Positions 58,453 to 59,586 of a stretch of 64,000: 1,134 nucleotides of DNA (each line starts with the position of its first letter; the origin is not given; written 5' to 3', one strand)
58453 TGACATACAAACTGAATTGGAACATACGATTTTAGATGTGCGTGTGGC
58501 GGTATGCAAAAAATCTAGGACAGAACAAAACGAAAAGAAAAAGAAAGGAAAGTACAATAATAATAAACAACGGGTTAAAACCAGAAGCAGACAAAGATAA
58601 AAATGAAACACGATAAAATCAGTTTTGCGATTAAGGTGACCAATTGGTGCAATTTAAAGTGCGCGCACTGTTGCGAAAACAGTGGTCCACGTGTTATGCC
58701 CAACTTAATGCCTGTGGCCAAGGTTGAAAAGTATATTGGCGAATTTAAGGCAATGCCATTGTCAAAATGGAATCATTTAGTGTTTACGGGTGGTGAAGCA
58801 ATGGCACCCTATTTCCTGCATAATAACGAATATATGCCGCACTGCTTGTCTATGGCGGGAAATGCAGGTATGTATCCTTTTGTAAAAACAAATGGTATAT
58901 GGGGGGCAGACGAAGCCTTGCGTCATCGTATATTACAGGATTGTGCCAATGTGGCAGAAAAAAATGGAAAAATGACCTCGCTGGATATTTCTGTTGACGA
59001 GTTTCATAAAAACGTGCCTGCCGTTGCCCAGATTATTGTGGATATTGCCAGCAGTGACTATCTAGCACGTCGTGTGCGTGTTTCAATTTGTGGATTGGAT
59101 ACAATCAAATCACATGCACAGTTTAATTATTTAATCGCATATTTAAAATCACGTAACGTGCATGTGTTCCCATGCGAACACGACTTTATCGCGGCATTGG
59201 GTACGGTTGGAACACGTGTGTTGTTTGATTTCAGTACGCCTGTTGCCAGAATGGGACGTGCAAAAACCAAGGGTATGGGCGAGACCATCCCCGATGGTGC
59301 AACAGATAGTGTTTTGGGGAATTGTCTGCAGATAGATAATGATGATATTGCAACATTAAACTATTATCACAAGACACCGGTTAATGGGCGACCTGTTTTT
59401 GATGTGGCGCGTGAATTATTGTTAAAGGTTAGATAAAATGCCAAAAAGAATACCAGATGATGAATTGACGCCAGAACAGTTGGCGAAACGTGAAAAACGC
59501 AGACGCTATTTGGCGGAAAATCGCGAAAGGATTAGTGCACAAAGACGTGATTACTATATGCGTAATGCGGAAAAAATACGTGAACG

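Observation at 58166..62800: Uncharacterised five-gene operon: HNH nuclease, radical SAM, basic repeat protein and two paralogs, next to tRNA-Gly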

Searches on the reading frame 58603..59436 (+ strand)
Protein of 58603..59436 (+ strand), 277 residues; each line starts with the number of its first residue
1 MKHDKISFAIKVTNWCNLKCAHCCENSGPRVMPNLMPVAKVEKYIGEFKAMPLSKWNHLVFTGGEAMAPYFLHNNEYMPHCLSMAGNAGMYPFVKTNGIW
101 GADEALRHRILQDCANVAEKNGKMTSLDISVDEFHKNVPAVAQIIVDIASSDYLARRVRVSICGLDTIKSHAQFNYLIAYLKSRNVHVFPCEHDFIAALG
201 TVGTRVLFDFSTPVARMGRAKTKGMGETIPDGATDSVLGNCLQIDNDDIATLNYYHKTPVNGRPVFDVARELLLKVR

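Call 4: search_protein_families(library=pfam, proteins=[window:58603-59436:+], max_evalue=1)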
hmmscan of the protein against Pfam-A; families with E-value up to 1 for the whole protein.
window:58603-59436:+ (277 aa): 1 family
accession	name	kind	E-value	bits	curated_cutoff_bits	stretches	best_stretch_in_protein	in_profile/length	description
PF04055.27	Radical_SAM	-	3.3e-07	31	29.5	1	10-137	1-115/166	Radical SAM superfamily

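Call 5: search_protein_families(library=phrogs, proteins=[window:58603-59436:+], max_evalue=0.1)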
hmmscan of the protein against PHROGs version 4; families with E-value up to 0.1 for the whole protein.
window:58603-59436:+ (277 aa): 5 families
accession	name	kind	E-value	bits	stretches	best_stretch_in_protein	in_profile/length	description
phrog_1802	-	other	1.4e-05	25.2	1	5-132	43-164/556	radical SAM domain-containing protein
phrog_27668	-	unknown function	0.0031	17.9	1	2-68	2-64/335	-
phrog_13987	-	other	0.0067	16.8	1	6-73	15-81/274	radical SAM domain-containing protein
phrog_16999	-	other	0.0098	16.5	1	5-29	10-34/288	Fe-S oxidoreductase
phrog_31524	-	unknown function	0.044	14.4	0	10-67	7-51/190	-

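Call 6: search_protein_families(library=padloc, proteins=[window:58603-59436:+], max_evalue=0.1)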
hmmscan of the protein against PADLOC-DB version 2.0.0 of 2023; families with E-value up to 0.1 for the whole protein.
window:58603-59436:+ (277 aa): 2 families
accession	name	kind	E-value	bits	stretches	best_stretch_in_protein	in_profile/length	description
PDLC02903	pVip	-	2.6e-06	25.1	1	10-114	4-89/257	Viperins not associated with kinases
PDLC02904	pVip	-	0.00046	17.8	1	10-100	7-87/262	Viperins associated with kinases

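Call 7: search_protein_families(library=ncbifam, proteins=[window:58603-59436:+], max_evalue=0.1)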
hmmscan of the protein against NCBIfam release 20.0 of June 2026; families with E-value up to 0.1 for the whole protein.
window:58603-59436:+ (277 aa): 30 families (the best 25 are shown)
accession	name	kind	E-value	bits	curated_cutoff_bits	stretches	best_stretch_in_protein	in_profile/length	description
TIGR04078.1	rSAM_yydG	equivalog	1.4e-08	34.6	300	1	8-141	3-123/309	YydG family radical SAM peptide epimerase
NF049973.1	radical_Rv1681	equivalog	2.8e-05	23.2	380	1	16-73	82-133/326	Rv1681 family radical SAM protein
NF038283.1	viperin_w_prok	equivalog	7.2e-05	22.1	180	1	11-136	7-119/281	viperin family antiviral radical SAM protein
NF050038.1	rSAM_RiPP_GggB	equivalog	0.00017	20.7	650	1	9-67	45-104/398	streptosactin maturase GggB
TIGR04167.1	rSAM_SeCys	equivalog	0.0002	20.7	300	1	8-64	10-62/303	arsenosugar biosynthesis radical SAM (seleno)protein ArsS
TIGR03962.1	mycofact_rSAM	equivalog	0.00022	20.5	265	1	6-77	12-80/339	mycofactocin radical SAM maturase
TIGR04055.1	rSAM_NirJ2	equivalog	0.00029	20.5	500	1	11-105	5-89/326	putative heme d1 biosynthesis radical SAM protein NirJ2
TIGR04054.1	rSAM_NirJ1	equivalog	0.00037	19.2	650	1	10-98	40-119/387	putative heme d1 biosynthesis radical SAM protein NirJ1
NF050035.1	rSAM_WgK_link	exception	0.00043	19.4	650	1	9-67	12-68/367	radical SAM/SPASM peptide maturase WgkB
TIGR04546.1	rSAM_ahbC_deAc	equivalog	0.00096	18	650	1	10-100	43-124/390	12,18-didecarboxysiroheme deacetylase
TIGR02666.1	moaA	equivalog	0.0011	18.1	284.05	1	10-66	14-70/336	GTP 3',8-cyclase MoaA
TIGR04317.1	W_rSAM_matur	equivalog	0.0012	18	380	1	9-100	7-90/349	tungsten cofactor oxidoreductase radical SAM maturase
TIGR04545.1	rSAM_ahbD_hemeb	equivalog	0.0023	17.4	500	1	9-68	3-59/339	heme b synthase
TIGR04478.1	rSAM_YfkAB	equivalog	0.0023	17.2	250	1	8-72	27-87/363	radical SAM/CxCxxxxC motif protein YfkAB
TIGR04403.1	rSAM_skfB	equivalog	0.0025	16.7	300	1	6-66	104-160/402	sporulation killing factor system radical SAM maturase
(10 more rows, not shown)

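Call 8: find_homologous_proteins(query=window:58603-59436:+)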
Query window:58603-59436:+ (277 aa): 113 proteins with E <= 0.001 among 779 candidates.
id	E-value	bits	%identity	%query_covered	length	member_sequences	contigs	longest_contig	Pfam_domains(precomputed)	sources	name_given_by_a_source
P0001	1.5e-187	640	99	100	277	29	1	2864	PF04055.28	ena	-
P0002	2.1e-139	482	74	100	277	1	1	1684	PF04055.28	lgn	-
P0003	6.0e-138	477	74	99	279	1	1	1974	PF04055.28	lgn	-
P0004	1.9e-137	475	73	100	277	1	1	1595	PF04055.28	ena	-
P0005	9.5e-137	473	74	100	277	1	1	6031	PF04055.28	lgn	-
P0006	1.1e-136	473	73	99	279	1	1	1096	PF04055.28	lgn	-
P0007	1.5e-136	472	73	99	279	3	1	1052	PF04055.28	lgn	-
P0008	1.0e-134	466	72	99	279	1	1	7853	PF04055.28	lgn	-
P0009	2.4e-134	465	73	99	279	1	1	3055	-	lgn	-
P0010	3.1e-134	465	73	100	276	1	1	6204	PF04055.28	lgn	-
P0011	5.8e-134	464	71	98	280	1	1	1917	PF04055.28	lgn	-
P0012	2.9e-131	455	69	99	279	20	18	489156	PF04055.28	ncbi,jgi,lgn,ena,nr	ncbi:MAG: radical SAM protein [Alphaproteobacteria bacterium]|nr:radical SAM protein [Alphaproteobac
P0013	4.5e-131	454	69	99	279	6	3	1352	PF04055.28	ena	-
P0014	2.0e-124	433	67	100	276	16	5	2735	PF04055.28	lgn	-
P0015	1.2e-114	401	70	89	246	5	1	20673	-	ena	-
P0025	1.1e-93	332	53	100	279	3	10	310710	PF04055.28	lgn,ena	-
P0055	2.2e-68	249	44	100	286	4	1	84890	-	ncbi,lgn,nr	ncbi:MAG: hypothetical protein IKW57_00435 [Alphaproteobacteria bacterium]|nr:hypothetical protein [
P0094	1.0e-49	188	39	98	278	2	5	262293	PF04055.28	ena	-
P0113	8.7e-37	145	37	86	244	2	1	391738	-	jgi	jgi:hypothetical protein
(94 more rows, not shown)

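Call 10: find_encoding_contigs(protein=P0012, flank=10000, max_places=3)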
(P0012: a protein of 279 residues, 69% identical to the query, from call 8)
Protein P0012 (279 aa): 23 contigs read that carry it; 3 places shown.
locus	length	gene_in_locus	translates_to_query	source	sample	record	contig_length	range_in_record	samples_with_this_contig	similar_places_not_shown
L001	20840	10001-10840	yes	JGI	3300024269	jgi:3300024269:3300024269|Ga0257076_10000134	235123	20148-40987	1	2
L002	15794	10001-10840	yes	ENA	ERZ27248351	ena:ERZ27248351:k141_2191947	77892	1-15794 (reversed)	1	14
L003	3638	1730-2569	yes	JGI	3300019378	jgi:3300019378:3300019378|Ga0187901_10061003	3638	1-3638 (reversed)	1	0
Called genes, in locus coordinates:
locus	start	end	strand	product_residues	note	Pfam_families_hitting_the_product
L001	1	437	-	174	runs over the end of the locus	PF00149:Metallophos (weak)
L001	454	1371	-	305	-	PF08843:AbiEii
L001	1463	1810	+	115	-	PF09923:DUF2155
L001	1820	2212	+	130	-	-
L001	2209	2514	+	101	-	-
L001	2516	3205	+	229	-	PF07313:AmiA-like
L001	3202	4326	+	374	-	PF00814:TsaD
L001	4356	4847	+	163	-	-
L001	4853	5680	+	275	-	PF13742:tRNA_anti_2, PF01336:tRNA_anti-codon, PF02601:Exonuc_VII_L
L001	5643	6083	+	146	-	PF02601:Exonuc_VII_L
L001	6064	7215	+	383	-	PF00070:Pyr_redox (faint), PF00890:FAD_binding_2 (weak), PF01134:GIDA (faint), PF01266:DAO (weak), PF01946:Thi4 (faint), PF03486:HI0933_like, PF13450:NAD_binding_8 (weak), PF22780:HI0933_like_1st, +2 more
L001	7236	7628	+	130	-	PF00550:PP-binding (weak)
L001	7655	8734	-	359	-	PF00365:PFK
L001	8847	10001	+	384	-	PF01476:LysM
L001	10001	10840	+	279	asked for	PF04055:Radical_SAM (weak)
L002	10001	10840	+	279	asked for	PF04055:Radical_SAM (weak)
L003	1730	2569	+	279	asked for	PF04055:Radical_SAM (weak)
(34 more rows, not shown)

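Call 11: find_encoding_contigs(protein=P0025, flank=10000, max_places=2)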
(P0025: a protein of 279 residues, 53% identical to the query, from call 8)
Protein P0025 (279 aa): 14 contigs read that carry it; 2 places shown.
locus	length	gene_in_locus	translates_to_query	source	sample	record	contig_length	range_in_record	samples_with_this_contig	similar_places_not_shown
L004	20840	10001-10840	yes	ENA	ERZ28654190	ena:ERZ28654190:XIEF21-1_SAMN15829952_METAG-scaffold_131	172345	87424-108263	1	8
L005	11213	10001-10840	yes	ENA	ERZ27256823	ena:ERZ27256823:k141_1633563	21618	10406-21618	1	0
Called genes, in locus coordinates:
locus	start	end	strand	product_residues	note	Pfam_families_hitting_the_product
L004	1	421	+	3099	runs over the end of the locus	PF09479:Flg_new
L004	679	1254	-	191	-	-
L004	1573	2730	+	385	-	PF00070:Pyr_redox (faint), PF00890:FAD_binding_2, PF01266:DAO (weak), PF03486:HI0933_like, PF07992:Pyr_redox_2 (weak), PF12831:FAD_oxidored (weak), PF13738:Pyr_redox_3 (weak), PF22780:HI0933_like_1st, +1 more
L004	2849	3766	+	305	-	PF12146:Hydrolase_4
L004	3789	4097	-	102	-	-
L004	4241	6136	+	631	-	PF00012:HSP70, PF06723:MreB_Mbl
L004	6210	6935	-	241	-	-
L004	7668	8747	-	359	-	PF00365:PFK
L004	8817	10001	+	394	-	PF01476:LysM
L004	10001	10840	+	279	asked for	PF04055:Radical_SAM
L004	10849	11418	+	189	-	-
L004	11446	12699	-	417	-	PF02812:ELFV_dehydrog_N, PF00208:ELFV_dehydrog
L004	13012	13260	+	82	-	PF01541:GIY-YIG, PF10544:T5orf172 (faint)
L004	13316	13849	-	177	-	-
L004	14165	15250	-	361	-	PF13657:Couple_hipA, PF07804:HipA_C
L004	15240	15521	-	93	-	-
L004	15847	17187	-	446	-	PF07719:TPR_2 (faint), PF13428:TPR_14 (faint), PF24575:TPR_Slam (weak), PF14559:TPR_19 (weak), PF04575:SlipAM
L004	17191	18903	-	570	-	-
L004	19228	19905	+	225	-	PF09509:Hypoth_Ymh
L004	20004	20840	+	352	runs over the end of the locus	PF02661:Fic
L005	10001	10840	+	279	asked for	PF04055:Radical_SAM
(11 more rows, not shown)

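Call 12: find_encoding_contigs(protein=P0055, flank=10000, max_places=2)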
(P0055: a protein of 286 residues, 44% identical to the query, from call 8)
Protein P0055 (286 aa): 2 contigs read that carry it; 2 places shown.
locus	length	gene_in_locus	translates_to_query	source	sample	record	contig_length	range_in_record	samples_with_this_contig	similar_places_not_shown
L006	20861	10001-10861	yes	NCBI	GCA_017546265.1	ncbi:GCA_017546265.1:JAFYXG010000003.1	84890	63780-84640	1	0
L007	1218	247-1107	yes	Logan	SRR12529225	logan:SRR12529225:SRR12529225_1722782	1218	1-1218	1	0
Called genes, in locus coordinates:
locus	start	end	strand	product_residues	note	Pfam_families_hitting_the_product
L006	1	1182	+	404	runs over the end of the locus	-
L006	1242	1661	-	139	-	PF01381:HTH_3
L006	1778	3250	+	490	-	PF01676:Metalloenzyme, PF06415:iPGM_N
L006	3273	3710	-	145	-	PF00383:dCMP_cyt_deam_1, PF14437:MafB19-deam, PF14439:Bd3614-deam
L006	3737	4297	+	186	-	PF03602:Cons_hypoth95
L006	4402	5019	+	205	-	PF01386:Ribosomal_L25p, PF14693:Ribosomal_TL5_C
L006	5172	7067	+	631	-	PF00012:HSP70, PF06723:MreB_Mbl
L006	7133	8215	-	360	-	PF00365:PFK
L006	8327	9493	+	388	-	PF01476:LysM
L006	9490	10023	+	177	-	PF01844:HNH (weak), PF14279:HNH_5 (weak)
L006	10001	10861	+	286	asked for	-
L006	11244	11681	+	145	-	PF00886:Ribosomal_S16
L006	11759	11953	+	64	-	-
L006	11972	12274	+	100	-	-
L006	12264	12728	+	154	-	PF01782:RimM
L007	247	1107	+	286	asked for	-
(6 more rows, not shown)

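Call 13: find_encoding_contigs(protein=P0094, flank=10000, max_places=2)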
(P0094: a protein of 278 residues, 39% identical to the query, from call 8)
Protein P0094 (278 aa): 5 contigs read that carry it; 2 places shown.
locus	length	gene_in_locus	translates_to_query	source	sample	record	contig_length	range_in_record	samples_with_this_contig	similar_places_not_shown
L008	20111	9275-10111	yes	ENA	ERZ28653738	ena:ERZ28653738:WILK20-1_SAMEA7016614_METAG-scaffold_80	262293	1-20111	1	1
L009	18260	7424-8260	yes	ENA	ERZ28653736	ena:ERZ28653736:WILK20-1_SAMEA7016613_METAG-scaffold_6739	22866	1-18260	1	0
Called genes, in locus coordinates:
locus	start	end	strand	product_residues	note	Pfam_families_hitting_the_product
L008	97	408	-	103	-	PF00338:Ribosomal_S10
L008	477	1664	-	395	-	PF00009:GTP_EFTU, PF03144:GTP_EFTU_D2, PF03143:GTP_EFTU_D3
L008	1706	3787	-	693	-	PF00009:GTP_EFTU, PF03144:GTP_EFTU_D2, PF22042:EF-G_D2, PF14492:EFG_III, PF16658:RF3_C (weak), PF03764:EFG_IV, PF00679:EFG_C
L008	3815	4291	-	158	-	PF00177:Ribosomal_S7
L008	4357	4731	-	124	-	PF00164:Ribosom_S12_S23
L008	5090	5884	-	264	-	-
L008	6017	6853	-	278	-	-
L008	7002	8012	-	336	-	PF02618:YceG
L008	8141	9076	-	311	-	-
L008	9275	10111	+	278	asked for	PF04055:Radical_SAM (weak)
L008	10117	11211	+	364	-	-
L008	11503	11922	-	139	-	PF00293:NUDIX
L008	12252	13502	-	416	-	PF00109:ketoacyl-synt, PF02801:Ketoacyl-synt_C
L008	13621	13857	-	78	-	PF14573:PP-binding_2 (weak), PF00550:PP-binding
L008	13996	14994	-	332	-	PF13356:Arm-DNA-bind_3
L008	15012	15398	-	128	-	-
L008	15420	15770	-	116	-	-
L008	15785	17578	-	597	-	PF00009:GTP_EFTU, PF03144:GTP_EFTU_D2, PF00679:EFG_C, PF06421:LepA_C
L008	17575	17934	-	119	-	PF02033:RBFA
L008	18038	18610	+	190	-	PF09335:VTT_dom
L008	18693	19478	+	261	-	PF00005:ABC_tran, PF13304:AAA_21 (faint)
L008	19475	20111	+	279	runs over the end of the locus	PF02687:FtsX (weak)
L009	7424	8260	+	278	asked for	PF04055:Radical_SAM (weak)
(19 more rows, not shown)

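Call 14: find_encoding_contigs(protein=P0113, flank=10000, max_places=2)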
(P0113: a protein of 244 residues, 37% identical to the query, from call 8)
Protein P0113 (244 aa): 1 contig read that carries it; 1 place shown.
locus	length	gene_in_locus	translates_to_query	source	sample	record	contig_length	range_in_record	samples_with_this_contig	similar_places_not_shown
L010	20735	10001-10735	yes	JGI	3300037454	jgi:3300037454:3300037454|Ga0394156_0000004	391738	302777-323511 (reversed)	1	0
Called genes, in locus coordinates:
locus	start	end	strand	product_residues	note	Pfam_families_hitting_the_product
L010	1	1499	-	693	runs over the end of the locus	PF00009:GTP_EFTU, PF03144:GTP_EFTU_D2, PF22042:EF-G_D2, PF14492:EFG_III, PF16658:RF3_C (weak), PF03764:EFG_IV, PF00679:EFG_C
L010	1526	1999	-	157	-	PF00177:Ribosomal_S7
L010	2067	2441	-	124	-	PF00164:Ribosom_S12_S23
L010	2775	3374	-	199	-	-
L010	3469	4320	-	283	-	-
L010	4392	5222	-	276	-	PF13505:OMP_b-brl (faint)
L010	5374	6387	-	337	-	PF02618:YceG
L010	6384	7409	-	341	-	PF00106:adh_short (weak), PF01073:3Beta_HSD, PF01370:Epimerase, PF02719:Polysacc_synt_2, PF04321:RmlD_sub_bind, PF08659:KR (weak), PF13460:NAD_binding_10 (weak), PF16363:GDP_Man_Dehyd, +1 more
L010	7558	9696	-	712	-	PF09479:Flg_new (weak)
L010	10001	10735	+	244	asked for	-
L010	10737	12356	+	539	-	-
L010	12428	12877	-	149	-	PF00293:NUDIX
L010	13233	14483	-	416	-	PF00109:ketoacyl-synt, PF02801:Ketoacyl-synt_C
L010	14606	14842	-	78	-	PF00550:PP-binding, PF14573:PP-binding_2 (weak)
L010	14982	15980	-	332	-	PF13356:Arm-DNA-bind_3 (weak), PF22022:Phage_int_M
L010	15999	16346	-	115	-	-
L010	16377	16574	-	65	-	-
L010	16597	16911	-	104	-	-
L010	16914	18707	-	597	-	PF00009:GTP_EFTU, PF03144:GTP_EFTU_D2, PF00679:EFG_C, PF06421:LepA_C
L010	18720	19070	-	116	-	PF02033:RBFA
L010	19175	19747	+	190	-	PF09335:VTT_dom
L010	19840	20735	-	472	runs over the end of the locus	PF09479:Flg_new (faint)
